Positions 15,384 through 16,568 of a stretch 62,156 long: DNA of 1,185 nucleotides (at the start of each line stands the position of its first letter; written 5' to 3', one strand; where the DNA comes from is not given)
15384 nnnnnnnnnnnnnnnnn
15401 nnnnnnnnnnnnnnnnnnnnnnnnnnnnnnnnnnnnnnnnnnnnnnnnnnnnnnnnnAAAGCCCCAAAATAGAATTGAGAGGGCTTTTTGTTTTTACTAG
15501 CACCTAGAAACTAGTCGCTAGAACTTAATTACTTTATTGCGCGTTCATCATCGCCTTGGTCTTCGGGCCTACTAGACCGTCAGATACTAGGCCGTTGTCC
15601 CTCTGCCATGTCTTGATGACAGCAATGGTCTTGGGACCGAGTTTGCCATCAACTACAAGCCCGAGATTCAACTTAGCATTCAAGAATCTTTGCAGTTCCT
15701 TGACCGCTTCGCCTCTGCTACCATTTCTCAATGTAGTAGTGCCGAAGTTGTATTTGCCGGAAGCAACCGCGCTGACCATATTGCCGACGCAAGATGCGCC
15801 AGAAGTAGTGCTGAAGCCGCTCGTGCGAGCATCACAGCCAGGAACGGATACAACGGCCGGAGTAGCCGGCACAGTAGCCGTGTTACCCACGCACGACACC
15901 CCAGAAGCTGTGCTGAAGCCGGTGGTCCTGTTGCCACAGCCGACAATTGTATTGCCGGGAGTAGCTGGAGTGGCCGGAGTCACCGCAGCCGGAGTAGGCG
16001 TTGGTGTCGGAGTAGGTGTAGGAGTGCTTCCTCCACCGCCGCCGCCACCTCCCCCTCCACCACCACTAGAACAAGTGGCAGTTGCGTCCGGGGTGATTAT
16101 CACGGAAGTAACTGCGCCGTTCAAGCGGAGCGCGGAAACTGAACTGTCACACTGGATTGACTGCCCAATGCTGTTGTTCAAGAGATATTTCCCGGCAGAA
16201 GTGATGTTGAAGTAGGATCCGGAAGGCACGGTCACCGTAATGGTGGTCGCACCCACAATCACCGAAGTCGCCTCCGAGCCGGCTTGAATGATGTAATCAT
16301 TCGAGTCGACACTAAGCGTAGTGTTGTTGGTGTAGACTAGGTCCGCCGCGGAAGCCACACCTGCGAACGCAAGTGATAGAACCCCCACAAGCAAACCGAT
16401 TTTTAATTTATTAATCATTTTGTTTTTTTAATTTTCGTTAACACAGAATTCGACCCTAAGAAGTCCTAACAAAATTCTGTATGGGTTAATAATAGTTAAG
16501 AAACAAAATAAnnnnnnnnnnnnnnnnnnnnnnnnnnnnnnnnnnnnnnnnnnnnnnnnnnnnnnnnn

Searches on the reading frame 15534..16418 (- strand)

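Call 69: search_protein_families(library=pfam, proteins=[window:15534-16418:-], max_evalue=0.00001)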
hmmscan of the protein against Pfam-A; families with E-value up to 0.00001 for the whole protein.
window:15534-16418:- (294 aa): 1 family
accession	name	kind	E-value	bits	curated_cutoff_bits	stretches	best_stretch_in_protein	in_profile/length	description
PF01471.23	PG_binding_1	-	3.7e-13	49.9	23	1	235-291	1-57/57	Putative peptidoglycan binding domain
